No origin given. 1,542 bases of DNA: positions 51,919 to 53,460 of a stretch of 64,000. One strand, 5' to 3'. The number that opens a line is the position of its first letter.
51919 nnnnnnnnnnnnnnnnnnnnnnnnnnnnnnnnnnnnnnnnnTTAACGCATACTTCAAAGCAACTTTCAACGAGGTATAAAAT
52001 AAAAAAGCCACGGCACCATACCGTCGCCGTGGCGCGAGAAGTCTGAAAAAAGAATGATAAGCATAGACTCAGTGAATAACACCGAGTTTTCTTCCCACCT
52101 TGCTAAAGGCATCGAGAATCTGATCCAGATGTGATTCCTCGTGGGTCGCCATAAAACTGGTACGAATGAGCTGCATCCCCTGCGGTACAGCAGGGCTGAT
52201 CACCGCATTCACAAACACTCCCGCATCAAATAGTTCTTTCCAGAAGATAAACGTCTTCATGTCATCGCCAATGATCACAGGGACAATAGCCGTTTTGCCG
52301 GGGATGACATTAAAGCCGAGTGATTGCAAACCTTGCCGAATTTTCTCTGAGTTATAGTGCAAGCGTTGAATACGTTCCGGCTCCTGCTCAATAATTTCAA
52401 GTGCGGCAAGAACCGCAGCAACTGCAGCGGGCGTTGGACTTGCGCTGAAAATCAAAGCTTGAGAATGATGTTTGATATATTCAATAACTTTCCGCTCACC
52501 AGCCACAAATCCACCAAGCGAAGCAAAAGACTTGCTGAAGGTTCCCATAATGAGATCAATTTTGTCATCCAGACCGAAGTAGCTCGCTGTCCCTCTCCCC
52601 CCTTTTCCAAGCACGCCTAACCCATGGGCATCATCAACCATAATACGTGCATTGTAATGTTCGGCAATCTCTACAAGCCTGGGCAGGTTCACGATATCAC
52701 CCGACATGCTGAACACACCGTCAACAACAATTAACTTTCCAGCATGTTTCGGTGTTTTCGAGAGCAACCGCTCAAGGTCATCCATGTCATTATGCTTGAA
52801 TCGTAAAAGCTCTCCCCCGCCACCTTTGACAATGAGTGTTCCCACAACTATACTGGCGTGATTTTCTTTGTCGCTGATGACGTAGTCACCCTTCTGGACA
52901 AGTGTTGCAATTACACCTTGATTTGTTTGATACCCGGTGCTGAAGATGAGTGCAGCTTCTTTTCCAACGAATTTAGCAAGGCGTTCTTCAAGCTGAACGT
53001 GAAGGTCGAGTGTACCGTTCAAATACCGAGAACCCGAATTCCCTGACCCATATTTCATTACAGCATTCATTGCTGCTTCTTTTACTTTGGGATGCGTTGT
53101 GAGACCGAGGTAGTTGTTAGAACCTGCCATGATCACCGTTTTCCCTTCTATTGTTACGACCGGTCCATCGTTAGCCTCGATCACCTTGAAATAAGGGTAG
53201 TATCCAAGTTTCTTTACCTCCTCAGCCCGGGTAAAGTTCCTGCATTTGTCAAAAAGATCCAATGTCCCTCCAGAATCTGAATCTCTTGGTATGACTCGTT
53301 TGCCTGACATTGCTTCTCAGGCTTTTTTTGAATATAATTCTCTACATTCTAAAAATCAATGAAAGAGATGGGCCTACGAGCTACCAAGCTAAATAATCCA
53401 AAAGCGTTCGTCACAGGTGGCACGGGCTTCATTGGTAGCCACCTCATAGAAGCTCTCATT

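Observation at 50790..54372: Sphingolipid (ceramide) biosynthesis locus: Spt, divergent CerR-like reductase, adjacent GNAT-fold acyltransferase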

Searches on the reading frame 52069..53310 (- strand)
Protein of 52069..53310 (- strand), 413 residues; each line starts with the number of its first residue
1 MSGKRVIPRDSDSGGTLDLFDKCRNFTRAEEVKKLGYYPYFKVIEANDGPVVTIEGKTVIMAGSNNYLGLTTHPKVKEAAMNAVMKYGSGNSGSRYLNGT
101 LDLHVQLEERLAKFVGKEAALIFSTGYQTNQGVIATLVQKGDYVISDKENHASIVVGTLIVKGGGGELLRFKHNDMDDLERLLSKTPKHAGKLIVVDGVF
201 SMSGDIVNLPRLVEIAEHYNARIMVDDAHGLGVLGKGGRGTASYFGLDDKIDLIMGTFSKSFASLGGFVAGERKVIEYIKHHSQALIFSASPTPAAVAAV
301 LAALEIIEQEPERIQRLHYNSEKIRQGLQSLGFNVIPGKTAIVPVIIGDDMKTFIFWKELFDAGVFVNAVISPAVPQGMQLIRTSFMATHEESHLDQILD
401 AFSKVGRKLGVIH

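Call 3: search_protein_families(library=pfam, proteins=[window:52069-53310:-])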
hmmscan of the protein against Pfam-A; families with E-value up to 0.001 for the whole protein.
window:52069-53310:- (413 aa): 5 families
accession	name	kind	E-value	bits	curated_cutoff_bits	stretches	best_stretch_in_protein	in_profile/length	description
PF00155.27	Aminotran_1_2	-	1.1e-58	199.6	19.7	1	60-402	4-361/361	Aminotransferase class I and II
PF01212.27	Beta_elim_lyase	-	9.2e-12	45.3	27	1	105-333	35-270/288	Beta-eliminating lyase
PF01053.26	Cys_Met_Meta_PP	-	2.7e-07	29.9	27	1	89-233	42-180/381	Cys/Met metabolism PLP-dependent enzyme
PF00202.27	Aminotran_3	-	1e-05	24.9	30.5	1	211-405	215-402/403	Aminotransferase class-III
PF00266.25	Aminotran_5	-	2.8e-05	23.7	21.5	1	97-230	38-179/371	Aminotransferase class-V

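Call 4: search_protein_families(library=ncbifam, proteins=[window:52069-53310:-])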
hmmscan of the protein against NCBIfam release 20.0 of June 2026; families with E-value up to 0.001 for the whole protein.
window:52069-53310:- (413 aa): 39 families (the best 25 are shown)
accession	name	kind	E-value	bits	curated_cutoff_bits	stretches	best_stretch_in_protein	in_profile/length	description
NF047600.1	SerpalmtaseCFB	equivalog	1.3e-159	531.1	640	1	19-411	5-394/395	serine palmitoyltransferase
TIGR01825.1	gly_Cac_T_rel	subfamily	8.7e-126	419.6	535.4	1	30-412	6-385/385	BioF/Kbl family PLP-dependent acyltransferase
NF005394.0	PRK06939.1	equivalog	4e-118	394.6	460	1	29-412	13-397/397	glycine C-acetyltransferase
TIGR00858.1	bioF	equivalog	3.3e-117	391.3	426.45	1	45-402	9-364/365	8-amino-7-oxononanoate synthase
NF047599.1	SerpalmtaseBetaP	equivalog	6.8e-117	390.5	500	1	18-409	2-393/394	serine palmitoyltransferase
NF047603.1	SerpalmtaseAlphaP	equivalog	9.9e-98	327.4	670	1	18-412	3-399/399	serine palmitoyltransferase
TIGR01822.1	2am3keto_CoA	equivalog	2.9e-97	326.1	493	1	30-412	10-393/393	glycine C-acetyltransferase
TIGR01821.1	5aminolev_synth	equivalog_domain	2.8e-81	273.4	338.55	1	56-410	44-398/402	5-aminolevulinate synthase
NF005526.0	PRK07179.1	equivalog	2.3e-66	224.1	428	1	58-405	55-395/407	alpha-hydroxyketone-type quorum-sensing autoinducer synthase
NF005697.0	PRK07505.1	subfamily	1.8e-45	155.3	342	1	42-407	33-400/405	hypothetical protein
NF004608.1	PRK05937.1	equivalog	5.5e-36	124.1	399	1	90-396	42-336/366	8-amino-7-oxononanoate synthase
NF000586.1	PRK00011.1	subfamily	1.8e-12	46.8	335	1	61-342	21-304/404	serine hydroxymethyltransferase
TIGR01325.1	O_suc_HS_sulf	equivalog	1.9e-08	33.3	510.05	1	84-295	39-239/380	O-succinylhomoserine sulfhydrylase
NF005695.0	PRK07503.1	equivalog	8.7e-08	31.2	666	1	89-233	55-193/403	methionine gamma-lyase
NF041364.1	GntC_guanitoxin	equivalog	2.7e-07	29.8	415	1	209-399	156-350/356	guanitoxin biosynthesis PLP-dependent (S)-gamma-hydroxy-L-arginine cyclodehydratase GntC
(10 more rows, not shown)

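Call 6: search_solved_structures(query=window:52069-53310:-, max_evalue=1e-20)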
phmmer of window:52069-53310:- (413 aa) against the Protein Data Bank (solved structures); distinct sequences matched with E-value up to 1e-20: 50.
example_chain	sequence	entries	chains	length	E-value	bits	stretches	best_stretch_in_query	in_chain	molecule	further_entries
8guh_A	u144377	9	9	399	1.4e-122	412.6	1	19-408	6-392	Serine palmitoyltransferase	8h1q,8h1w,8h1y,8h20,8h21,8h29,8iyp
3a2b_A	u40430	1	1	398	1.4e-122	412.6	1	19-408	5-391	Serine palmitoyltransferase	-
8s1y_A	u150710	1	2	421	8.8e-95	321.1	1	15-412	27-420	8-amino-7-oxononanoate synthase/2-amino-3-ketobutyrate coenzyme A ligase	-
7poa_A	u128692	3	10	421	2.3e-94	319.7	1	15-412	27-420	8-amino-7-oxononanoate synthase/2-amino-3-ketobutyrate coenzyme A ligase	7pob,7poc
2x8u_A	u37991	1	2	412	2.6e-85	289.9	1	40-412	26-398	SERINE PALMITOYLTRANSFERASE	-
2jgt_A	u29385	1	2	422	1.4e-84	287.5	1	38-412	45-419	SERINE PALMITOYLTRANSFERASE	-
2jg2_A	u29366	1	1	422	1.6e-84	287.3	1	39-412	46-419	SERINE PALMITOYLTRANSFERASE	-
2w8j_A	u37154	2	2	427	1.6e-84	287.3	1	39-412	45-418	SERINE PALMITOYLTRANSFERASE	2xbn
2w8t_A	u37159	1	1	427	3e-84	286.4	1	39-412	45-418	SERINE PALMITOYLTRANSFERASE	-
2w8u_A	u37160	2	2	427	4.3e-84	285.9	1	39-412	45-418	SERINE PALMITOYLTRANSFERASE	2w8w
2w8v_A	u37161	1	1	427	5.8e-84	285.5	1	39-412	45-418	SERINE PALMITOYLTRANSFERASE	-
4bmk_A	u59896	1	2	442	1.3e-83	284.3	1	39-412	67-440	SERINE PALMITOYLTRANSFERASE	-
3tqx_A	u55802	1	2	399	2.1e-80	273.8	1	29-412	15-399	2-amino-3-ketobutyrate coenzyme A ligase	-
7v58_A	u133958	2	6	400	7.5e-78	265.3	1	28-412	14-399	2-amino-3-ketobutyrate coenzyme A ligase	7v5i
7bxp_A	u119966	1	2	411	4.8e-76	259.4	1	27-412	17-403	2-amino-3-ketobutyrate coenzyme A ligase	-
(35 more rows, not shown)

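Call 52: search_solved_structures(query=window:52069-53310:-, max_evalue=1e-80, show_alignments=5)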
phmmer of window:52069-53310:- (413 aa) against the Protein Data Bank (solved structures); distinct sequences matched with E-value up to 1e-80: 12.
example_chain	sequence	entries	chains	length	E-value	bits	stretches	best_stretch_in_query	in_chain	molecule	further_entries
8guh_A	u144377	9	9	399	1.4e-122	412.6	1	19-408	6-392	Serine palmitoyltransferase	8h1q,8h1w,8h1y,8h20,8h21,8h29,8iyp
3a2b_A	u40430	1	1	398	1.4e-122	412.6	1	19-408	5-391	Serine palmitoyltransferase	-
8s1y_A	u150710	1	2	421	8.8e-95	321.1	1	15-412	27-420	8-amino-7-oxononanoate synthase/2-amino-3-ketobutyrate coenzyme A ligase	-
7poa_A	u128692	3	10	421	2.3e-94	319.7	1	15-412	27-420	8-amino-7-oxononanoate synthase/2-amino-3-ketobutyrate coenzyme A ligase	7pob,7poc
2x8u_A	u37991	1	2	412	2.6e-85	289.9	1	40-412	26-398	SERINE PALMITOYLTRANSFERASE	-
2jgt_A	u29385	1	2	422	1.4e-84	287.5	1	38-412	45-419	SERINE PALMITOYLTRANSFERASE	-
2jg2_A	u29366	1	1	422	1.6e-84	287.3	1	39-412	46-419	SERINE PALMITOYLTRANSFERASE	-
2w8j_A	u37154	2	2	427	1.6e-84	287.3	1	39-412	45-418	SERINE PALMITOYLTRANSFERASE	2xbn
2w8t_A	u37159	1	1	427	3e-84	286.4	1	39-412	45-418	SERINE PALMITOYLTRANSFERASE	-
2w8u_A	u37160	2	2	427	4.3e-84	285.9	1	39-412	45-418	SERINE PALMITOYLTRANSFERASE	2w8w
2w8v_A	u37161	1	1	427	5.8e-84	285.5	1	39-412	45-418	SERINE PALMITOYLTRANSFERASE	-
4bmk_A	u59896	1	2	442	1.3e-83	284.3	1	39-412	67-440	SERINE PALMITOYLTRANSFERASE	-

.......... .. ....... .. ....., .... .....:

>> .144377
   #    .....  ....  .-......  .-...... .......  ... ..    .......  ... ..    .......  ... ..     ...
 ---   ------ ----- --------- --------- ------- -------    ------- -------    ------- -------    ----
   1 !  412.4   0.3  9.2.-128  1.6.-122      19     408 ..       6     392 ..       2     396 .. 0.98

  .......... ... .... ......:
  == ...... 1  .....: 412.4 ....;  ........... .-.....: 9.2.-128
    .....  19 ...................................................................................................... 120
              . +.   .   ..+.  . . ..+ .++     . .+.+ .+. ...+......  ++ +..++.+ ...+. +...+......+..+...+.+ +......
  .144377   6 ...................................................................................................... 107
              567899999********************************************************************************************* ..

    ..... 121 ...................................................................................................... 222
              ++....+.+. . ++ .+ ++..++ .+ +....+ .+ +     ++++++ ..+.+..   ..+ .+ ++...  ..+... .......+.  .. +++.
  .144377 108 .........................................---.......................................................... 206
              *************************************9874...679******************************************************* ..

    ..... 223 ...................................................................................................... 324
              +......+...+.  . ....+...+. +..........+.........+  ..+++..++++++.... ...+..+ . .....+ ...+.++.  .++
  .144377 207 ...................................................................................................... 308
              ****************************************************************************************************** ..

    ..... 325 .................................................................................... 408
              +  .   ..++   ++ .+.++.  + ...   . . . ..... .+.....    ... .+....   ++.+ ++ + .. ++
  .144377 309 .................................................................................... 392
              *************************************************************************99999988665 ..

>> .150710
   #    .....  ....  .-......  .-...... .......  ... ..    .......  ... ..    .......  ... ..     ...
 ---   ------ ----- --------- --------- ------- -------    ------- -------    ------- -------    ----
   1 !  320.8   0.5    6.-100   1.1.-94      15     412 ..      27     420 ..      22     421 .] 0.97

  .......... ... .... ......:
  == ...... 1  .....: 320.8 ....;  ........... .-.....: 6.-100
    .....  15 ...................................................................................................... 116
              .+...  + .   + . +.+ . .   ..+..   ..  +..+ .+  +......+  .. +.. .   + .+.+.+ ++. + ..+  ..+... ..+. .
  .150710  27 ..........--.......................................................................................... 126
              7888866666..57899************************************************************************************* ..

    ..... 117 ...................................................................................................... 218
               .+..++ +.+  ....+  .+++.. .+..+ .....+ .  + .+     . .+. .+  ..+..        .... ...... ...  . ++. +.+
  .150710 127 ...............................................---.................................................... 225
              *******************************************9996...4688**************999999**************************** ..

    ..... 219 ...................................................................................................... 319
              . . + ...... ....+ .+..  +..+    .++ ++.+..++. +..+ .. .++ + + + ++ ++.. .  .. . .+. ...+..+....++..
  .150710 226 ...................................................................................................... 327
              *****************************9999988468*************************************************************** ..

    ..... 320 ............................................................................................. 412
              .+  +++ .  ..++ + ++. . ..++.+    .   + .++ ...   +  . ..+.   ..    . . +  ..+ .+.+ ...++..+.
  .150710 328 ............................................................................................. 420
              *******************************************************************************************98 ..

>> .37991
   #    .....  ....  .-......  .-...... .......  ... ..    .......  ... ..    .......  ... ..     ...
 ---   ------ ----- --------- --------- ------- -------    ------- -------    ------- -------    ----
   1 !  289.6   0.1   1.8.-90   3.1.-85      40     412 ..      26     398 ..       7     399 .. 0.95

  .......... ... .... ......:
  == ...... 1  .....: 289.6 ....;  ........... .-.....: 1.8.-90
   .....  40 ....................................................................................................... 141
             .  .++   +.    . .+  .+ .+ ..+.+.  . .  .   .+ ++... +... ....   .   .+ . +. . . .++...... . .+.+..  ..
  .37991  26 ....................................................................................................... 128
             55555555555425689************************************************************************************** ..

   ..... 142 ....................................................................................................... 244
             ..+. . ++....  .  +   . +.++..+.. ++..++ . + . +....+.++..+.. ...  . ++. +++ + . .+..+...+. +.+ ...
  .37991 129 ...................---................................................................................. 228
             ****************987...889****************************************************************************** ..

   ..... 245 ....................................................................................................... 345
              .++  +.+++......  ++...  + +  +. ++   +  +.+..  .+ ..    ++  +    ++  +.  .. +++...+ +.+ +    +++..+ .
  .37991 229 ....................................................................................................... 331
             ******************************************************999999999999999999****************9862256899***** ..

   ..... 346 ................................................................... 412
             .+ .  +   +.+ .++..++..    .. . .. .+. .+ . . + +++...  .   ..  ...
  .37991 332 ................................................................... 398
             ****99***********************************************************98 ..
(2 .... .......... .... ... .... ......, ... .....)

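Call 81: find_encoding_contigs(protein=window:52069-53310:-, flank=3000, max_places=4)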
Protein window:52069-53310:- (413 aa): 4 contigs read that carry it; 2 places shown.
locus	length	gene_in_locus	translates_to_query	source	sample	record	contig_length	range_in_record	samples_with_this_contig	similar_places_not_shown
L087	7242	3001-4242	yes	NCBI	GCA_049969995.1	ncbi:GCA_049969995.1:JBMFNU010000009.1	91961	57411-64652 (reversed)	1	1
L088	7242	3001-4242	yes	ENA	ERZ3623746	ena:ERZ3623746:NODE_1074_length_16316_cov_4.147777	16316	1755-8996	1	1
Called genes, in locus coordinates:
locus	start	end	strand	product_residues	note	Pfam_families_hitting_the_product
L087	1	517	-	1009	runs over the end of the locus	PF00082:Peptidase_S8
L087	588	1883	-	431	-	PF16217:M64_N, PF09471:Peptidase_M64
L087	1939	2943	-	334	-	PF05368:NmrA, PF01073:3Beta_HSD, PF01370:Epimerase, PF04321:RmlD_sub_bind, PF07993:NAD_binding_4 (weak), PF13460:NAD_binding_10, PF16363:GDP_Man_Dehyd, PF07993:NAD_binding_4, +1 more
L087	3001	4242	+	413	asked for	PF00202:Aminotran_3 (faint), PF00155:Aminotran_1_2, PF01053:Cys_Met_Meta_PP (weak), PF01212:Beta_elim_lyase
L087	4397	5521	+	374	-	PF00583:Acetyltransf_1 (faint)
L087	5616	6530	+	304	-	PF01063:Aminotran_4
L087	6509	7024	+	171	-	PF00582:Usp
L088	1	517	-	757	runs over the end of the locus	?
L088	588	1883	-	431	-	PF16217:M64_N, PF09471:Peptidase_M64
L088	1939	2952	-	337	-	PF01073:3Beta_HSD, PF01370:Epimerase, PF04321:RmlD_sub_bind, PF05368:NmrA, PF07993:NAD_binding_4 (weak), PF13460:NAD_binding_10, PF16363:GDP_Man_Dehyd, PF07993:NAD_binding_4, +1 more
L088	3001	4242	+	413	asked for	PF00202:Aminotran_3 (faint), PF00155:Aminotran_1_2, PF01053:Cys_Met_Meta_PP (weak), PF01212:Beta_elim_lyase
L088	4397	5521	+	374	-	PF00583:Acetyltransf_1 (faint)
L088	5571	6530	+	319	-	PF01063:Aminotran_4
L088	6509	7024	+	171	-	PF00582:Usp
